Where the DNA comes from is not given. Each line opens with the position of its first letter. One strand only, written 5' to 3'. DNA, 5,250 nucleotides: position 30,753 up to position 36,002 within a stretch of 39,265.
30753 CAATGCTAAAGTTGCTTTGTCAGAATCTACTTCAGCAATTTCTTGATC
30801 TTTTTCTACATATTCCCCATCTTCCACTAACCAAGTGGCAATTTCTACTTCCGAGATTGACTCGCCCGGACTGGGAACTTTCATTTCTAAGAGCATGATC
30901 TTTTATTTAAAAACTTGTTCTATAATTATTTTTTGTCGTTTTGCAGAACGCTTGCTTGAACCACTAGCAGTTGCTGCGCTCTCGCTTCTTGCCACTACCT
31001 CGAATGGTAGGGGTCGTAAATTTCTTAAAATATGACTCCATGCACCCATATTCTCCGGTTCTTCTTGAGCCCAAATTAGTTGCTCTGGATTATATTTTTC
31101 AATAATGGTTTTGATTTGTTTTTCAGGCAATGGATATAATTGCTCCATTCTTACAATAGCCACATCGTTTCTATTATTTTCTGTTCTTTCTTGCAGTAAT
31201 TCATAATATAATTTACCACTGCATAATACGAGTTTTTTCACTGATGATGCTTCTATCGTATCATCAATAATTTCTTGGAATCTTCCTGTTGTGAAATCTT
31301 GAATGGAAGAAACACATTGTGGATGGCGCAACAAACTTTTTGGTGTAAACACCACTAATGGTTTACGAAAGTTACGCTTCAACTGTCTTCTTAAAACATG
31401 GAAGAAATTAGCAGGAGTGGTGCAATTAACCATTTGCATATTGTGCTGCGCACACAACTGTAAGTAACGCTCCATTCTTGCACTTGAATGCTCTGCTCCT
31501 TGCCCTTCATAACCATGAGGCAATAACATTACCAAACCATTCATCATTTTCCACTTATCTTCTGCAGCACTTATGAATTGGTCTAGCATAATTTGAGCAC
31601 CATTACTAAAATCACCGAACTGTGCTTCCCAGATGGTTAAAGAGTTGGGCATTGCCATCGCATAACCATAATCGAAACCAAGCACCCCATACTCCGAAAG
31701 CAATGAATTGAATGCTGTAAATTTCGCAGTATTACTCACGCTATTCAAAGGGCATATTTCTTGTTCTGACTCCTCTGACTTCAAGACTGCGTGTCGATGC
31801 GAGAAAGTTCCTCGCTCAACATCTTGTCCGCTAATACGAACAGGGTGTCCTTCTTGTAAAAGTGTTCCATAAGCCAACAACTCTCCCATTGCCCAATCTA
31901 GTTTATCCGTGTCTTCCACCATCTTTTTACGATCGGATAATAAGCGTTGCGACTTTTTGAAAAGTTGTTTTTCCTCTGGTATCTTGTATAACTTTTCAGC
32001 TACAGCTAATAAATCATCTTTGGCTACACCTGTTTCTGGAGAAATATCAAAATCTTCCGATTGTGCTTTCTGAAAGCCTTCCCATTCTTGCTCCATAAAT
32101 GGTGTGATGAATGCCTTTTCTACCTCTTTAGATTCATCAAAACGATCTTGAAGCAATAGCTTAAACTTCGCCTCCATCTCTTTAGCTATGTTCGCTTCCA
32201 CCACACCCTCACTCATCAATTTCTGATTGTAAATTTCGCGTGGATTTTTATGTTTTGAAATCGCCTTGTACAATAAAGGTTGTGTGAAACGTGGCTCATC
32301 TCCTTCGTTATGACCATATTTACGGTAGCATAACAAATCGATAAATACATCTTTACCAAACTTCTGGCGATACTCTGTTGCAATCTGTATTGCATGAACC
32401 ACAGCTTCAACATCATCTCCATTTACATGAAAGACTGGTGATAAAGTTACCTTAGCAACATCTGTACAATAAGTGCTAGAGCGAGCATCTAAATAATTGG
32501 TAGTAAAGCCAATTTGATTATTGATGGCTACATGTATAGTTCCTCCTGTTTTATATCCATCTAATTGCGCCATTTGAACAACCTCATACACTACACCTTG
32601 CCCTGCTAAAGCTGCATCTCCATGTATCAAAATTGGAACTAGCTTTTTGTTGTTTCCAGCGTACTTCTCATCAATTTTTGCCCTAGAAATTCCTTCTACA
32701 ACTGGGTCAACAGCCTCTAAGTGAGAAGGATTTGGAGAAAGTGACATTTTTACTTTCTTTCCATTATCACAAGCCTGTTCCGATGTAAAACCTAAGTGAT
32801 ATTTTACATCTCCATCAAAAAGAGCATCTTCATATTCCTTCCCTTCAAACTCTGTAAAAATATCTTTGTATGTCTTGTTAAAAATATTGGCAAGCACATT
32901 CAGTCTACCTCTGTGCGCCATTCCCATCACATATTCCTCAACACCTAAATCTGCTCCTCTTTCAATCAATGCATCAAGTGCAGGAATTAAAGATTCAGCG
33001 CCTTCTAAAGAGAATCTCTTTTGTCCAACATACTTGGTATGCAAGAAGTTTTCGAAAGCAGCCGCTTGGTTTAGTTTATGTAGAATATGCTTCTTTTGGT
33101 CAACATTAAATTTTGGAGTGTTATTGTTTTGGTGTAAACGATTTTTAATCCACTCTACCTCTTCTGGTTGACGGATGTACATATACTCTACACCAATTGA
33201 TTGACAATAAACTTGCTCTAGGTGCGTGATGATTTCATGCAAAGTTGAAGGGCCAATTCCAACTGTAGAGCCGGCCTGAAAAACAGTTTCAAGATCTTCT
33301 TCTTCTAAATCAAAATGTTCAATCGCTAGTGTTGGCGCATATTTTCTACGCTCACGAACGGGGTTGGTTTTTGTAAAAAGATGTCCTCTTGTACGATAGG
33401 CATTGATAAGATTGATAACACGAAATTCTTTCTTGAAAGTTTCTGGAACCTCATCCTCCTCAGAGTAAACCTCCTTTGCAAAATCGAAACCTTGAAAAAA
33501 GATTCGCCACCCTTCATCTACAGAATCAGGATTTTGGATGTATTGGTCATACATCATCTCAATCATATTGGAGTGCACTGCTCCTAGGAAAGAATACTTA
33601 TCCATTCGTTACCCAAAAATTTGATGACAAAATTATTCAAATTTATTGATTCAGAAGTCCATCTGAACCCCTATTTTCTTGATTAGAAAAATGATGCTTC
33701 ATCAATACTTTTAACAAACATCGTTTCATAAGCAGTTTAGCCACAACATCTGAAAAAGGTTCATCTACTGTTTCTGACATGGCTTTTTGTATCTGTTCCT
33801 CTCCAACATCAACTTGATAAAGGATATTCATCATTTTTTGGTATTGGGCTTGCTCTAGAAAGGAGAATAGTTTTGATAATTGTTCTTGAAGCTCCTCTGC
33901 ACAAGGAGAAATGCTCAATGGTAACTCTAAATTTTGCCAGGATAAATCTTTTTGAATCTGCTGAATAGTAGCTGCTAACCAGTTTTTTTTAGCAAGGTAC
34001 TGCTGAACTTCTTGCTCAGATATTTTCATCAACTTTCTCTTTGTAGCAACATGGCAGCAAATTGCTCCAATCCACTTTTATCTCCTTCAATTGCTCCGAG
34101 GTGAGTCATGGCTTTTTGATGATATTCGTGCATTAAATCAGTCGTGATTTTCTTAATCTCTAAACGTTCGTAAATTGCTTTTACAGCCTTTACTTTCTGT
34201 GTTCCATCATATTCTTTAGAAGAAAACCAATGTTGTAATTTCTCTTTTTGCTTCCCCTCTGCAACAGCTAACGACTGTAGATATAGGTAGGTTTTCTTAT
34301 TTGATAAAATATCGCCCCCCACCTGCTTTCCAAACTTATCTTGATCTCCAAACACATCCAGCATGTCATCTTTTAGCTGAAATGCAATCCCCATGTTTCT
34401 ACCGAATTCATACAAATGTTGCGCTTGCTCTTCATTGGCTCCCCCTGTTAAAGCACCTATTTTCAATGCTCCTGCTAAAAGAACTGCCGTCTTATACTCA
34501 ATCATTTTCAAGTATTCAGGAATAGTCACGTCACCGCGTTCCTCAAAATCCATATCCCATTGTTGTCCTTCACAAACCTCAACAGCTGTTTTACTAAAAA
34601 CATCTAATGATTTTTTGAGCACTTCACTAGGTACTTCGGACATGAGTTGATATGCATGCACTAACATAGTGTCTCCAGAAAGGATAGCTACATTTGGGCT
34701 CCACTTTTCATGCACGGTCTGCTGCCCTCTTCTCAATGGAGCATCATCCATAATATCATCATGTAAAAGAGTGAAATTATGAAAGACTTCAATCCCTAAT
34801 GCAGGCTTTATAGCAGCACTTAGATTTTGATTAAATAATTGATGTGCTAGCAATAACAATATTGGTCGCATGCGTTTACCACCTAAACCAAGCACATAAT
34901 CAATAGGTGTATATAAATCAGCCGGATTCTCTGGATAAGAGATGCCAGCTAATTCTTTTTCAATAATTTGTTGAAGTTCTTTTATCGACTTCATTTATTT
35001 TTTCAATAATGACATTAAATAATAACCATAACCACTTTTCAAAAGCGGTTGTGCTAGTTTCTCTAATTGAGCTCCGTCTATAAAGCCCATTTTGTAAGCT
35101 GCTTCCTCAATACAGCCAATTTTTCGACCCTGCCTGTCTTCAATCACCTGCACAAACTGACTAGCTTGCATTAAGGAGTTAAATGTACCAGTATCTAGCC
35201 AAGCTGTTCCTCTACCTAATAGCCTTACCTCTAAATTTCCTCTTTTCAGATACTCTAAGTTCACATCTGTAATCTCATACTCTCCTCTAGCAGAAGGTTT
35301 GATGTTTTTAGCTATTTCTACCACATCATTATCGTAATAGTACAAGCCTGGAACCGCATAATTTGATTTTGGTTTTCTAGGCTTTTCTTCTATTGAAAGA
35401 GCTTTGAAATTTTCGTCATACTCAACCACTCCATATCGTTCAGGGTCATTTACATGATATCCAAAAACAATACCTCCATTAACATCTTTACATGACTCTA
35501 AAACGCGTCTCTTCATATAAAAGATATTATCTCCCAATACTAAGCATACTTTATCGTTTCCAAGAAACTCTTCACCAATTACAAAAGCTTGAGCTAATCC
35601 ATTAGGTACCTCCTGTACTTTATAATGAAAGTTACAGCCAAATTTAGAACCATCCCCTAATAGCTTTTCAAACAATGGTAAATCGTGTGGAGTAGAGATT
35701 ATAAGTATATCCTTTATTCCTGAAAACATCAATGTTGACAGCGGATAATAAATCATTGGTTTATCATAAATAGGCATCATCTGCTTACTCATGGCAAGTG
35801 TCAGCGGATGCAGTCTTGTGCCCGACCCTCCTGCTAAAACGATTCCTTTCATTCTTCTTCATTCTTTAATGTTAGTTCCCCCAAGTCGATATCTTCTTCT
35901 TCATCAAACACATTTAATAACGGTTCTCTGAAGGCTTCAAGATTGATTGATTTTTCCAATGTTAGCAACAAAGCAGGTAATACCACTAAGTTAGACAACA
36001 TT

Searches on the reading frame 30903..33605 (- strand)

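Call 78: search_protein_families(library=pfam, proteins=[window:30903-33605:-], max_evalue=0.00001)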
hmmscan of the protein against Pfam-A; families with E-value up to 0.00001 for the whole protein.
window:30903-33605:- (900 aa): 4 families
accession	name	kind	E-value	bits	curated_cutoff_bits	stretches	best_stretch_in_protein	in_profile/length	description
PF00676.26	E1_dh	-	3.6e-56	190.8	22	1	181-496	6-295/300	Dehydrogenase E1 component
PF02779.29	Transket_pyr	-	1.2e-48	165.5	27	1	568-760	2-173/174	Transketolase, pyrimidine binding domain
PF16870.10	OxoGdeHyase_C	-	1.2e-39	135.9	27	1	765-899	1-151/151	2-oxoglutarate dehydrogenase C-terminal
PF16078.10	2-oxogl_dehyd_N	-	9.1e-12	44.8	27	1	5-42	2-39/41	2-oxoglutarate dehydrogenase N-terminus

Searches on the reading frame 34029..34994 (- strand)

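Call 78: search_protein_families(library=pfam, proteins=[window:34029-34994:-], max_evalue=0.00001)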
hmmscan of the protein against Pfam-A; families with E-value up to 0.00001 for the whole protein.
window:34029-34994:- (321 aa): 1 family
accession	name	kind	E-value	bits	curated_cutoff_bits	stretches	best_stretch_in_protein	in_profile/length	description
PF00348.22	polyprenyl_synt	-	6.2e-76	255.4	27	1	27-271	4-247/251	Polyprenyl synthetase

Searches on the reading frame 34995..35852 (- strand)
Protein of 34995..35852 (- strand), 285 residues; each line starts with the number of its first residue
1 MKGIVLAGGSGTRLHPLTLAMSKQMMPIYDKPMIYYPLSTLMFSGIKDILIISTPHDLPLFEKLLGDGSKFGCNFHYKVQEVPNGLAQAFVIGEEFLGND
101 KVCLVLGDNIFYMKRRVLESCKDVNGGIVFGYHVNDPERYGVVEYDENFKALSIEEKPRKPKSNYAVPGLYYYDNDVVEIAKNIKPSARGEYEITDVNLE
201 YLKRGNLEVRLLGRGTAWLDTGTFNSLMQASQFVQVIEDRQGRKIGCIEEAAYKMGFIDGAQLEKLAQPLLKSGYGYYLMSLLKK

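Call 78: search_protein_families(library=pfam, proteins=[window:34995-35852:-], max_evalue=0.00001)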
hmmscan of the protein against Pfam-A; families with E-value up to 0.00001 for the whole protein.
window:34995-35852:- (285 aa): 2 families
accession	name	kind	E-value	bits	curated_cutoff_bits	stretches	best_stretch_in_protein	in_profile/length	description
PF00483.29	NTP_transferase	-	1.7e-70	237.8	21.2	1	2-234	1-242/245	Nucleotidyl transferase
PF12804.13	NTP_transf_3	-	2.4e-06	28.2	27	1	3-114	1-101/160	MobA-like NTP transferase domain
